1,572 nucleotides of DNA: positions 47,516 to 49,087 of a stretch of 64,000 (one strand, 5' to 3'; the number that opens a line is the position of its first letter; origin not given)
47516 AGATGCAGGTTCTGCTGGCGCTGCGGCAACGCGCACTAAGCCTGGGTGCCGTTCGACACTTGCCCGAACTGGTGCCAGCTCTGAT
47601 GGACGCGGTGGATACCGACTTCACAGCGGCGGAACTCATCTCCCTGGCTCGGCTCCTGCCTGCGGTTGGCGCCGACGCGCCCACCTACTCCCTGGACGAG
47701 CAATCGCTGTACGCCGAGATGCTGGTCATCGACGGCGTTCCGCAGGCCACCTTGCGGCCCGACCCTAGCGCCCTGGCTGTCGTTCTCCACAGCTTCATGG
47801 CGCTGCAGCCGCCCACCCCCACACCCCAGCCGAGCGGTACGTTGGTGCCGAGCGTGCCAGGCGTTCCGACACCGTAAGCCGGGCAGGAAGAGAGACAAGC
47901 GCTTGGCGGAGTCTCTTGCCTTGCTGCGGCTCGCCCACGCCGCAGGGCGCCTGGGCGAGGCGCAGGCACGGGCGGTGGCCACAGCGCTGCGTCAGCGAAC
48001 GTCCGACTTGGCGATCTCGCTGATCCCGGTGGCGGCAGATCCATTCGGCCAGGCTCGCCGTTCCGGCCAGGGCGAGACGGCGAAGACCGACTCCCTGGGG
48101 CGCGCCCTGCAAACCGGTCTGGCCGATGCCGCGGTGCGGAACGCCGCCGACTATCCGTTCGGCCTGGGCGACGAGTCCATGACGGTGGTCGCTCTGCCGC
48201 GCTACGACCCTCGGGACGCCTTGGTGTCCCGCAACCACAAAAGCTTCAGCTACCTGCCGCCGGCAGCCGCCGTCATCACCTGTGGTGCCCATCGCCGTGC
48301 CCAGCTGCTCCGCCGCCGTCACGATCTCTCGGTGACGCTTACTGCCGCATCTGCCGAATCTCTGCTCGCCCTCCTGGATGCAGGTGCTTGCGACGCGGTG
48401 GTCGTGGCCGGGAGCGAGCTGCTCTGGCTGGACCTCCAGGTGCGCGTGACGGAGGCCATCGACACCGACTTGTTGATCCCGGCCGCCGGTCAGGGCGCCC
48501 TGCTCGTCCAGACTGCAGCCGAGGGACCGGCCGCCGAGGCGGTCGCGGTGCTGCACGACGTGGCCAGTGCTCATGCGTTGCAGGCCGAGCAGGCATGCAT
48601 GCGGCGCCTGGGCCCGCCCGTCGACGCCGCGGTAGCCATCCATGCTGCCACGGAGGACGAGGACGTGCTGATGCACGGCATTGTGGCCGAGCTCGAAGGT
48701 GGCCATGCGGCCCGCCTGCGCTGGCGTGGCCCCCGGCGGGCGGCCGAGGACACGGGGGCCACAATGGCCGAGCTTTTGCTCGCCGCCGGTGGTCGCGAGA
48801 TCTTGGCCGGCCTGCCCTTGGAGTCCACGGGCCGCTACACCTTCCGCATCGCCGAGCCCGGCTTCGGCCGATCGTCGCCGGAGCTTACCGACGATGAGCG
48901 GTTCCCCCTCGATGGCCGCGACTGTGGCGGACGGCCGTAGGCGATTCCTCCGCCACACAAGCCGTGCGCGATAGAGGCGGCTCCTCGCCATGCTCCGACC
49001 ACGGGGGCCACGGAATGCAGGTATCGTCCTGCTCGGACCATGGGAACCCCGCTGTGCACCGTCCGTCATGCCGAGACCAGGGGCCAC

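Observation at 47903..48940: Intact HemC-fold pseudoenzyme in a cell-envelope neighbourhood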

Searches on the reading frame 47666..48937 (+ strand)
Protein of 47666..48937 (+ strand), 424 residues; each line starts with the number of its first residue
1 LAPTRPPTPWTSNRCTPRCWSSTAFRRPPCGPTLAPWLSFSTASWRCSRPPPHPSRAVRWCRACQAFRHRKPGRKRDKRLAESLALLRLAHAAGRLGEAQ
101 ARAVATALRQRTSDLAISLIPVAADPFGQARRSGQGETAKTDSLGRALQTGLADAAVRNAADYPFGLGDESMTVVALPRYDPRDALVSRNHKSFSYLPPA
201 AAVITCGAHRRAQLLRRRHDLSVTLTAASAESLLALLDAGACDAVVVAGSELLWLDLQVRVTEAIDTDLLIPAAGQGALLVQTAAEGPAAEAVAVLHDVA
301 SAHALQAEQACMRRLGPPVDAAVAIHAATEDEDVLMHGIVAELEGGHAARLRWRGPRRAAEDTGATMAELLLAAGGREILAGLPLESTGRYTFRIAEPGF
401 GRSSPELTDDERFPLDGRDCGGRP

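Call 4: search_protein_families(library=pfam, proteins=[window:47666-48937:+], max_evalue=0.01)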
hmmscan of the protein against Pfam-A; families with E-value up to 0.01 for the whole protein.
window:47666-48937:+ (424 aa): 2 families
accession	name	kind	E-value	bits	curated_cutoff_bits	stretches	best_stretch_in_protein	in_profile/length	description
PF01379.25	Porphobil_deam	-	2.6e-25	89.6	22.1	1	94-286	8-201/207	Porphobilinogen deaminase, dipyromethane cofactor binding domain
PF03900.20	Porphobil_deamC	-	0.0091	16.8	26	0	305-372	4-73/74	Porphobilinogen deaminase, C-terminal domain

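Call 5: find_homologous_proteins(query=window:47903-48937:+, max_evalue=0.001)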
Query window:47903-48937:+ (345 aa): 502 proteins with E <= 0.001 among 8000 candidates; the best 120 are listed.
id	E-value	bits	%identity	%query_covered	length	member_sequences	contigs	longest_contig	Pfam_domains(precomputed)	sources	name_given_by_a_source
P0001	1.8e-210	716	100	98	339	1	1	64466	PF01379.26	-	-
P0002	3.6e-101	357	58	93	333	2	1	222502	PF01379.26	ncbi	-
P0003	5.2e-97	343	59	90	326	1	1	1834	PF01379.26,PF03900.21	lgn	-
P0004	5.4e-73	264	48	96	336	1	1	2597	PF01379.26,PF03900.21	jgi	jgi:hydroxymethylbilane synthase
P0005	3.1e-52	196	45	75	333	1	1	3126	PF01379.26,PF03900.21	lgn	-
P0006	3.3e-46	176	41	88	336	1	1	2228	PF01379.26,PF03900.21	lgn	-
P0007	1.0e-31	129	32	85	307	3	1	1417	PF01379.26,PF03900.21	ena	-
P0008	2.6e-29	121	38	71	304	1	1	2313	PF01379.26,PF03900.21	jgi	-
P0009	6.1e-29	119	33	88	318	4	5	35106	PF01379.26,PF03900.21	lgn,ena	-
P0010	6.1e-29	119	34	88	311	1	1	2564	PF01379.26,PF03900.21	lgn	-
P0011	2.2e-28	118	39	68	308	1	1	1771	PF01379.26,PF03900.21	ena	-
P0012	2.9e-28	117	35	82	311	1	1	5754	PF01379.26,PF03900.21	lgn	-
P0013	9.9e-28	115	35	83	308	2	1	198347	PF01379.26,PF03900.21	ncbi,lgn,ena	-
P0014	2.1e-27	114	33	73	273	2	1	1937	PF01379.26,PF03900.21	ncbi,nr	ncbi:MAG: hydroxymethylbilane synthase, partial [Selenomonadaceae bacterium]|nr:hydroxymethylbilane 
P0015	1.0e-26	112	33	78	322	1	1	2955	PF01379.26,PF03900.21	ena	-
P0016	1.1e-26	112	34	81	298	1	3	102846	PF01379.26,PF03900.21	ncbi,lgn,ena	-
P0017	6.5e-26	109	34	71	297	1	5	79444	PF01379.26,PF03900.21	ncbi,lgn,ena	-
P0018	7.6e-26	109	34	71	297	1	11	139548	PF01379.26,PF03900.21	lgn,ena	-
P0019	8.6e-26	109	34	71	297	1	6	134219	PF01379.26,PF03900.21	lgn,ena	-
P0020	8.8e-26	109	32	81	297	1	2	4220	PF01379.26,PF03900.21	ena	-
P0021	1.6e-25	108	34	86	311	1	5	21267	PF01379.26,PF03900.21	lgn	-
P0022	2.0e-25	108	35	71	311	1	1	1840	PF01379.26,PF03900.21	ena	-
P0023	2.1e-25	108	32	84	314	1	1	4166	PF01379.26,PF03900.21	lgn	-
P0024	3.8e-25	107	34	72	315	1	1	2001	PF01379.26,PF03900.21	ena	-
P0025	4.3e-25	107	34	83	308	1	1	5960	PF01379.26,PF03900.21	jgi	jgi:hydroxymethylbilane synthase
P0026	2.2e-24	104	29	85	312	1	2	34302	PF01379.26,PF03900.21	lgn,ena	-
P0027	2.5e-24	104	34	80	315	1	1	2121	PF01379.26,PF03900.21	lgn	-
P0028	3.0e-24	104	34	84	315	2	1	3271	PF01379.26,PF03900.21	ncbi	-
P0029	3.0e-24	104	34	71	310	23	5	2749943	PF01379.26,PF03900.21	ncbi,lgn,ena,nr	ncbi:hydroxymethylbilane synthase [Centipeda periodontii]|nr:hydroxymethylbilane synthase [Centipeda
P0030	3.2e-24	104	37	71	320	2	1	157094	PF01379.26,PF03900.21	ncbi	ncbi:MAG: hydroxymethylbilane synthase [Longimicrobiaceae bacterium]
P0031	6.5e-24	103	37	83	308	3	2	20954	PF01379.26,PF03900.21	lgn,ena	-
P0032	6.6e-24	103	28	84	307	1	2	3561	PF01379.26,PF03900.21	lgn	-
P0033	6.9e-24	103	35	70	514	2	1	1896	PF01379.26,PF02602.21,PF03900.21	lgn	-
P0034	7.7e-24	103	31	83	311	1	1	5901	PF01379.26,PF03900.21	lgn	-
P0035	9.9e-24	102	33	87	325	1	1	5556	PF01379.26,PF03900.21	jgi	jgi:hydroxymethylbilane synthase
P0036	1.6e-23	102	36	69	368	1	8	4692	PF01379.26,PF03900.21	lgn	-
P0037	1.8e-23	101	35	61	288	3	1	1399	PF01379.26,PF03900.21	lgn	-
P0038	1.8e-23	101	36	83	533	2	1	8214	PF13241.13,PF01379.26,PF14824.12,PF10414.15,PF03900.21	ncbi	-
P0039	2.0e-23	101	28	85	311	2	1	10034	PF01379.26,PF03900.21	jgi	jgi:hydroxymethylbilane synthase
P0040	2.1e-23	101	38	66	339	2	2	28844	PF01379.26,PF03900.21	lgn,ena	-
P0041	2.2e-23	101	32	86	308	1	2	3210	PF01379.26,PF03900.21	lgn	-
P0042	2.4e-23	101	32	83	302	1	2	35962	PF01379.26,PF03900.21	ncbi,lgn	-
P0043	2.6e-23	101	35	81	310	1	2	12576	PF01379.26,PF03900.21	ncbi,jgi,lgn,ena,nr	ncbi:MAG: hydroxymethylbilane synthase [Proteobacteria bacterium]|nr:hydroxymethylbilane synthase [P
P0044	2.7e-23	101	33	83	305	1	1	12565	PF01379.26,PF03900.21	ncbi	-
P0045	3.6e-23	100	33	71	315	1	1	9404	PF01379.26,PF03900.21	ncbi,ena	-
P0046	4.3e-23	100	31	83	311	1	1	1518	PF01379.26,PF03900.21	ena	-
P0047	5.4e-23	100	37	67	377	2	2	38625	PF01379.26,PF03900.21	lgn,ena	-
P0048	5.8e-23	100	37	68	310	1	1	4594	PF01379.26,PF03900.21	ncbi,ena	-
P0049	6.9e-23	100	33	84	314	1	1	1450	PF01379.26,PF03900.21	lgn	-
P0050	7.6e-23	99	36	84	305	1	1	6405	PF01379.26,PF03900.21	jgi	jgi:hydroxymethylbilane synthase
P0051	8.1e-23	99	34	86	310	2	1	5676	PF01379.26,PF03900.21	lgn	-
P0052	8.7e-23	99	33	86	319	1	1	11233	PF01379.26,PF03900.21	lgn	-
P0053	8.8e-23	99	34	66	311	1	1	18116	PF01379.26,PF03900.21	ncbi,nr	ncbi:MAG TPA: hydroxymethylbilane synthase [Candidatus Acidoferrales bacterium]|nr:hydroxymethylbila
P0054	9.2e-23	99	32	78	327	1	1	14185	PF01379.26,PF03900.21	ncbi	-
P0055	1.5e-22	98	38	68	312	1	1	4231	PF01379.26,PF03900.21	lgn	-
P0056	1.7e-22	98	35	68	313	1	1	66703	PF01379.26,PF03900.21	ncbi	ncbi:MAG: hydroxymethylbilane synthase [Dehalococcoidia bacterium]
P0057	1.7e-22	98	33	72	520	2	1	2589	PF01379.26,PF02602.21,PF03900.21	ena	-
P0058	1.9e-22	98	35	61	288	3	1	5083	PF01379.26,PF03900.21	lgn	-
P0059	2.4e-22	98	33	86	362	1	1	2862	PF01379.26,PF03900.21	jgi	jgi:hydroxymethylbilane synthase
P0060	2.5e-22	98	36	66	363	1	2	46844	PF01379.26,PF03900.21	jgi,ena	-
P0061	2.6e-22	98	31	88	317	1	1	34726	PF01379.26,PF03900.21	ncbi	ncbi:MAG: hydroxymethylbilane synthase [Terracidiphilus sp.]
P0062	2.7e-22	98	33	90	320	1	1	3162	PF01379.26,PF03900.21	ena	-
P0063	3.3e-22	97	27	84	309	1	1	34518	PF01379.26,PF03900.21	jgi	jgi:hydroxymethylbilane synthase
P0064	3.6e-22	97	32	86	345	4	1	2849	PF01379.26,PF03900.21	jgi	jgi:hydroxymethylbilane synthase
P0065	4.1e-22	97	37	66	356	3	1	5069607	PF01379.26,PF03900.21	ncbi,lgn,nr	ncbi:MAG: Porphobilinogen deaminase [Ktedonobacterales bacterium]|nr:MAG: Porphobilinogen deaminase 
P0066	4.6e-22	97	34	86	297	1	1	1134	PF01379.26,PF03900.21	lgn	-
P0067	5.4e-22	97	33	82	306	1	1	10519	PF01379.26,PF03900.21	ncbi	-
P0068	7.2e-22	96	35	66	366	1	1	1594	PF01379.26,PF03900.21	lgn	-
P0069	9.6e-22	96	26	84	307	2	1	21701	PF01379.26,PF03900.21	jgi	-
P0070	1.3e-21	95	30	86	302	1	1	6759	PF01379.26,PF03900.21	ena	-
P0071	1.4e-21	95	33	88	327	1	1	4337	PF01379.26,PF03900.21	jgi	jgi:hydroxymethylbilane synthase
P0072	1.4e-21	95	36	69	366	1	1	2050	PF01379.26,PF03900.21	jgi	jgi:hydroxymethylbilane synthase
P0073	1.4e-21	95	36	69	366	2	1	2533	PF01379.26,PF03900.21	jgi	jgi:hydroxymethylbilane synthase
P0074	1.9e-21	95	34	68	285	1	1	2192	PF01379.26,PF03900.21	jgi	jgi:hydroxymethylbilane synthase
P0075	2.0e-21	95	33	83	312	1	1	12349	PF01379.26,PF03900.21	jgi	jgi:hydroxymethylbilane synthase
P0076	2.3e-21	94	38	57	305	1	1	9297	PF01379.26,PF03900.21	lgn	-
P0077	3.0e-21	94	37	66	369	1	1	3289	PF01379.26,PF03900.21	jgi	jgi:hydroxymethylbilane synthase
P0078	3.1e-21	94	28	86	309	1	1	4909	PF01379.26,PF03900.21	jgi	-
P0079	3.4e-21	94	32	83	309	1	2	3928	PF01379.26,PF03900.21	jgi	jgi:hydroxymethylbilane synthase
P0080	3.9e-21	94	34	70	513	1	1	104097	PF01379.26,PF02602.21,PF03900.21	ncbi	-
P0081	4.4e-21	94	36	62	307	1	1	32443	PF01379.26,PF03900.21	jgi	jgi:hydroxymethylbilane synthase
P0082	4.8e-21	93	31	86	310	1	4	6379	PF01379.26,PF03900.21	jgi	-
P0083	4.8e-21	93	29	67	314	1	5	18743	PF01379.26,PF03900.21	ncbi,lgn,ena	-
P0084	5.9e-21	93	31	82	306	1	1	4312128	PF01379.26,PF03900.21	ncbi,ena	-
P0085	6.1e-21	93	26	84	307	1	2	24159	PF01379.26,PF03900.21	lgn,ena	-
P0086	6.1e-21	93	26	84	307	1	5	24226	PF01379.26,PF03900.21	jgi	-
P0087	6.6e-21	93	36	70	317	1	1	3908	PF01379.26,PF03900.21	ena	-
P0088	6.8e-21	93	34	67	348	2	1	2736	PF01379.26,PF03900.21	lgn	-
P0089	9.3e-21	93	32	85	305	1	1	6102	PF01379.26,PF03900.21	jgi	jgi:hydroxymethylbilane synthase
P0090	1.0e-20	92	31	83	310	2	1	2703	PF01379.26,PF03900.21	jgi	jgi:hydroxymethylbilane synthase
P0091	1.2e-20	92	34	66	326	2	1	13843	PF01379.26,PF03900.21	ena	-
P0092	1.4e-20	92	32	63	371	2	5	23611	PF01379.26,PF03900.21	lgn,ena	-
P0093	1.4e-20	92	32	86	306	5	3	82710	PF01379.26,PF03900.21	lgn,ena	-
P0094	1.4e-20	92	33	84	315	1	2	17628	PF01379.26,PF03900.21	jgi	jgi:hydroxymethylbilane synthase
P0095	1.6e-20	92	34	85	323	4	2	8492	PF01379.26,PF03900.21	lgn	-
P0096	1.6e-20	92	33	90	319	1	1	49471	PF01379.26,PF03900.21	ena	-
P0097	1.6e-20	92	32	85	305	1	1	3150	PF01379.26,PF03900.21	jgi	jgi:hydroxymethylbilane synthase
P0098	1.9e-20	91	34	67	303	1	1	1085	PF01379.26,PF03900.21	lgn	-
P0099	2.2e-20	91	33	86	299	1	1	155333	PF01379.26,PF03900.21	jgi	jgi:hydroxymethylbilane synthase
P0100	2.3e-20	91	33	84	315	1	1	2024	PF01379.26,PF03900.21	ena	-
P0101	2.6e-20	91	33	84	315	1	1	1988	PF01379.26,PF03900.21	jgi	-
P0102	2.6e-20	91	34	74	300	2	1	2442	PF01379.26,PF03900.21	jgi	jgi:hydroxymethylbilane synthase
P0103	2.7e-20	91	36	70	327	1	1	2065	PF01379.26,PF03900.21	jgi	jgi:hydroxymethylbilane synthase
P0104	3.2e-20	91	34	66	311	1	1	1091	PF01379.26,PF03900.21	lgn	-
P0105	3.3e-20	91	39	54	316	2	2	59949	PF01379.26,PF03900.21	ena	-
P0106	3.5e-20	91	34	66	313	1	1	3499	PF01379.26,PF03900.21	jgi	jgi:hydroxymethylbilane synthase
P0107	3.6e-20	91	35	69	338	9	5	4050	PF01379.26,PF03900.21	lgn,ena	-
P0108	3.6e-20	91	33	85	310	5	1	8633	PF01379.26,PF03900.21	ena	-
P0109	3.8e-20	91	32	87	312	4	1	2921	PF01379.26,PF03900.21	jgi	jgi:hydroxymethylbilane synthase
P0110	4.1e-20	90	32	78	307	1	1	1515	PF01379.26,PF03900.21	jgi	jgi:hydroxymethylbilane synthase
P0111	4.3e-20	90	32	71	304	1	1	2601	PF01379.26,PF03900.21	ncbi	-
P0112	4.5e-20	90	30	86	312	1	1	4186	PF01379.26,PF03900.21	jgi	jgi:hydroxymethylbilane synthase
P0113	4.7e-20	90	36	70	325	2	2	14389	PF01379.26,PF03900.21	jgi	jgi:hydroxymethylbilane synthase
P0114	5.0e-20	90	36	60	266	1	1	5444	PF01379.26,PF03900.21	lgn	-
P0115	5.6e-20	90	31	83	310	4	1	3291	PF01379.26,PF03900.21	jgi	-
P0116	5.8e-20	90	28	74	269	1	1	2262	PF01379.26,PF03900.21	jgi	-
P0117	6.2e-20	90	29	67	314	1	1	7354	PF01379.26,PF03900.21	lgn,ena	-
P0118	7.4e-20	90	36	70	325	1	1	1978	PF01379.26,PF03900.21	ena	-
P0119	8.6e-20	89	32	81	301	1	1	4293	PF01379.26,PF03900.21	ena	-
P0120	8.9e-20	89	34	85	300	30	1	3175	PF01379.26,PF03900.21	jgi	-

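Call 6: search_protein_families(library=ncbifam, proteins=[window:47903-48937:+], max_evalue=0.01)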
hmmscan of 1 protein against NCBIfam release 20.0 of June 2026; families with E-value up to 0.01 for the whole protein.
window:47903-48937:+ (345 aa): 2 families
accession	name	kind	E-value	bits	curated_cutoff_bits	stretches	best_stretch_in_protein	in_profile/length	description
TIGR00212.1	hemC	equivalog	3.1e-34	118.4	164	1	15-294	8-291/293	hydroxymethylbilane synthase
NF002202.0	PRK01066.1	equivalog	4.1e-10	39.3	251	1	62-202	78-213/241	hydroxymethylbilane synthase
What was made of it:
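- On Hydroxymethylbilane synthase (HemC, EC 2.5.1.61; TIGR00212 equivalog): PF01379 passes at 89.6 against 22.1 (calls 4, 6).
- The TIGR00212 score is below its cutoff (call 6).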

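Call 8: find_encoding_contigs(protein=P0002, flank=10000, max_places=3)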
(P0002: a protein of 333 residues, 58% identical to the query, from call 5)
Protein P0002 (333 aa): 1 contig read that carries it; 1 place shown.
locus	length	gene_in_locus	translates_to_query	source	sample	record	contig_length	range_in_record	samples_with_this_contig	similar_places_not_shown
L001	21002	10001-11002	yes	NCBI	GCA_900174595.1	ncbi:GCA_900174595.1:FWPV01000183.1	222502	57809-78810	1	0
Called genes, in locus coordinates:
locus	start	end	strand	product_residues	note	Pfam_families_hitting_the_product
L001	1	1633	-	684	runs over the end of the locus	PF00092:VWA, PF13519:VWA_2, PF13768:VWA_3 (weak)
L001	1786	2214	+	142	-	PF02566:OsmC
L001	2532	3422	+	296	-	PF01012:ETF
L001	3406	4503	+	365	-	PF01012:ETF, PF00766:ETF_alpha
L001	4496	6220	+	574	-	PF02771:Acyl-CoA_dh_N, PF02770:Acyl-CoA_dh_M, PF00441:Acyl-CoA_dh_1, PF08028:Acyl-CoA_dh_2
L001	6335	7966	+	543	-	PF00171:Aldedh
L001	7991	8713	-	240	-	PF04199:Cyclase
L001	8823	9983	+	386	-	PF03816:LytR_cpsA_psr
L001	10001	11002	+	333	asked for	PF01379:Porphobil_deam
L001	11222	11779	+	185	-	PF01476:LysM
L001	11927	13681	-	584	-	-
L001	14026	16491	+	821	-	-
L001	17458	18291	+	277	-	PF18761:Heliorhodopsin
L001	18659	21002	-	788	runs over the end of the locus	PF08309:LVIVD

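Call 9: find_encoding_contigs(protein=P0001, flank=10000, max_places=3)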
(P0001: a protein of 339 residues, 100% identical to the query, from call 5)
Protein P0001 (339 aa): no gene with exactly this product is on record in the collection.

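Call 10: find_encoding_contigs(protein=P0004, flank=5000, max_places=3)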
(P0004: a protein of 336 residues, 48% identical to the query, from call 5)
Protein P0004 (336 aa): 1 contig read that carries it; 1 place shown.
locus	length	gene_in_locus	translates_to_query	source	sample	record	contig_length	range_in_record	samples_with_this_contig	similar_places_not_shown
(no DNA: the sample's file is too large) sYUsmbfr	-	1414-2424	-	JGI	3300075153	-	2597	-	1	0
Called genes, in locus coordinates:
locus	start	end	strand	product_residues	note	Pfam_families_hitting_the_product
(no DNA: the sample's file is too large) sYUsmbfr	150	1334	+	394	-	PF03816:LytR_cpsA_psr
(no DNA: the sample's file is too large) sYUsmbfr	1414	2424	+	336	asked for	PF01379:Porphobil_deam, PF03900:Porphobil_deamC (weak)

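Call 11: find_encoding_contigs(protein=P0006, flank=5000, max_places=3)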
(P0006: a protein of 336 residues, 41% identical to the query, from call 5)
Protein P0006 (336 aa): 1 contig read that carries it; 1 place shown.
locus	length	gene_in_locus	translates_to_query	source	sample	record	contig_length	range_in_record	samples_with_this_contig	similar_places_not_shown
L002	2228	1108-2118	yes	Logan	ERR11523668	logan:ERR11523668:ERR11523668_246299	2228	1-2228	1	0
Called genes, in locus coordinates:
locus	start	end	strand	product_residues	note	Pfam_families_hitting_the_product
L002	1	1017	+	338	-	?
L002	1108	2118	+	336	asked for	PF01379:Porphobil_deam, PF03900:Porphobil_deamC (weak)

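Call 12: find_encoding_contigs(protein=P0005, flank=5000, max_places=3)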
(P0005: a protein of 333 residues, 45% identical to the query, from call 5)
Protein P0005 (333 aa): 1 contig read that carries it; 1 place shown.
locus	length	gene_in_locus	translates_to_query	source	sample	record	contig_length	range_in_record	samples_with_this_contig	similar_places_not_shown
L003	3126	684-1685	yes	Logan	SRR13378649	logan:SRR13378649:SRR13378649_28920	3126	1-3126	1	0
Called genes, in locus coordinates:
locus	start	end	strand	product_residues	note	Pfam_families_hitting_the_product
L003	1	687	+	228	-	?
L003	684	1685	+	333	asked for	PF01379:Porphobil_deam, PF03900:Porphobil_deamC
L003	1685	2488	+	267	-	PF02602:HEM4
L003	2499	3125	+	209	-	?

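Call 13: find_encoding_contigs(protein=P0003, flank=5000, max_places=3)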
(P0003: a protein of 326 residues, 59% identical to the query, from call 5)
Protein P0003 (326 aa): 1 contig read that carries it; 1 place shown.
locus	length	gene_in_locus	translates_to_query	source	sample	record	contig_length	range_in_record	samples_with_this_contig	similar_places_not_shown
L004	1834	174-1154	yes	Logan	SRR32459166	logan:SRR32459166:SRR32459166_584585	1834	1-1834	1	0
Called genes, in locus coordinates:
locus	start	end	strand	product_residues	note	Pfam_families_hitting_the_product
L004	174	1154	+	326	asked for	PF01379:Porphobil_deam, PF03900:Porphobil_deamC (weak)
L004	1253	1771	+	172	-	PF01476:LysM, PF23446:LysM1_NFP_LYK (faint), PF01476:LysM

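Call 16: search_protein_families(library=pfam, proteins=[L002:1-1017:+, L003:1-687:+, L003:2499-3125:+, L001:11927-13678:-, L001:14026-16488:+], max_evalue=0.01)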
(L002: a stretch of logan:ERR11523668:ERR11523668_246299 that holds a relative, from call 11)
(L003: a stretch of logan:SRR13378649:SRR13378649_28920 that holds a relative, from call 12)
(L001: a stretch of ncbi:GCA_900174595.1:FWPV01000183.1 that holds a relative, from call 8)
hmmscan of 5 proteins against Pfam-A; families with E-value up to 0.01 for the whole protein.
L002:1-1017:+ (338 aa): 1 family
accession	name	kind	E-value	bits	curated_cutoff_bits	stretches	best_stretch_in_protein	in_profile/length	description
PF03816.19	LytR_cpsA_psr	-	1.1e-32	113.8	24.6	1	58-232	1-148/150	LytR_cpsA_psr family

L003:1-687:+ (228 aa): 2 families
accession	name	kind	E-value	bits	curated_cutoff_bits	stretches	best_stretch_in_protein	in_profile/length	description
PF00745.25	GlutR_dimer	-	6.2e-28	97.5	22.9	1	106-204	2-99/99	Glutamyl-tRNAGlu reductase, dimerisation domain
PF01488.26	Shikimate_DH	-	4e-26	92.2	24.3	1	1-91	46-138/138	Shikimate / quinate 5-dehydrogenase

L003:2499-3125:+ (209 aa): 1 family
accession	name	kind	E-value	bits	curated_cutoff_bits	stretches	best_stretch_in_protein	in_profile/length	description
PF00490.27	ALAD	-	4.5e-83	279.5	24.6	1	13-209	2-198/317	Delta-aminolevulinic acid dehydratase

L001:11927-13678:- (583 aa): 0 families

L001:14026-16488:+ (821 aa): 0 families

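Call 26: predict_structure(alignment_id=A3)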
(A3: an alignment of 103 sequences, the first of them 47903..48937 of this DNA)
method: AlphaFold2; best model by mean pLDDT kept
length: 345 residues; sequences in the alignment: 103
mean_pLDDT: 88.7   pTM: 0.85
mean pLDDT of the five models: 88.7, 88.7, 88.6, 88.3, 88.0
residues with pLDDT >= 90: 268; 70-90: 19; 50-70: 33; < 50: 25
segments of 3 or more residues with pLDDT < 50: 54-60, 320-325, 342-344
pLDDT, mean of each block of 10 residues (from residue 1): 81 97 98 95 78 47 85 96 84 93 98 98 98 98 97 98 98 98 98 98 95 97 98 95 97 98 97 98 98 97 82 50 49 53 49
secondary structure, 60 per line:
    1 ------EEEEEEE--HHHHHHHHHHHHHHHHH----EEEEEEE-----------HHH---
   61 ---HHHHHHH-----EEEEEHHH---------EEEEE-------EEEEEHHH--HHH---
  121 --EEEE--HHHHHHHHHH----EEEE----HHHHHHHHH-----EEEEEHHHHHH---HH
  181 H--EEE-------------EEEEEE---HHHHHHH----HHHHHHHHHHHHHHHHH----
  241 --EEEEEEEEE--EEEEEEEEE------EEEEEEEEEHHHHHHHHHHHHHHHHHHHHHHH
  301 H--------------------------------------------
elements in order: E7-13 H16-32 E37-43 H64-70 E76-80 E93-97 E105-109 E123-126 H129-138 E143-146 H151-159 E165-169 H170-175 E184-186 E200-205 H209-215 H220-236 E243-251 E254-262 E269-277 H278-301
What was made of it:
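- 48560..48805 (+): Domain 3 plus the C-terminal helix (residues about 220-301). This is the best-conserved part of the dead clade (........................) and is shared with the lineage's active HemCs. Secondary structure and pLDDT from call 26.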

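Call 28: search_protein_representatives(alignment_id=A2)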
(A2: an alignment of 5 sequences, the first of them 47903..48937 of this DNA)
Query: 5 sequences, 336 profile positions. Proteins with E-value up to 0.001 (for the whole library): 15844; up to 1e-10: 10359; up to 1e-30: 2912. The best 150 are listed.
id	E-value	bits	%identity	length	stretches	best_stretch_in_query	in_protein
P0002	3.0e-157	539.3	-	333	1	1-332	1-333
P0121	9.1e-108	376.6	-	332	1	10-317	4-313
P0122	9.3e-100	350.3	-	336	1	9-318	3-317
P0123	2.4e-92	325.9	-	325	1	9-322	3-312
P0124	1.8e-90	319.8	-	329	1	6-320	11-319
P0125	3.3e-83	295.9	-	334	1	11-317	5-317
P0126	2.7e-80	286.3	-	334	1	11-307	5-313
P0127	6.3e-76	272.0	-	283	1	64-307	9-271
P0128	9.6e-76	271.4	-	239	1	98-321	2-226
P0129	1.1e-72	261.2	-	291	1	23-307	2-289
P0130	3.6e-65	236.6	-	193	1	127-318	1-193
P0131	3.0e-61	223.7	-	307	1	9-305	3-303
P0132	1.9e-58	214.5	-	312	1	9-312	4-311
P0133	2.1e-58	214.4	-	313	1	8-307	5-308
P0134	4.6e-58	213.2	-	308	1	9-305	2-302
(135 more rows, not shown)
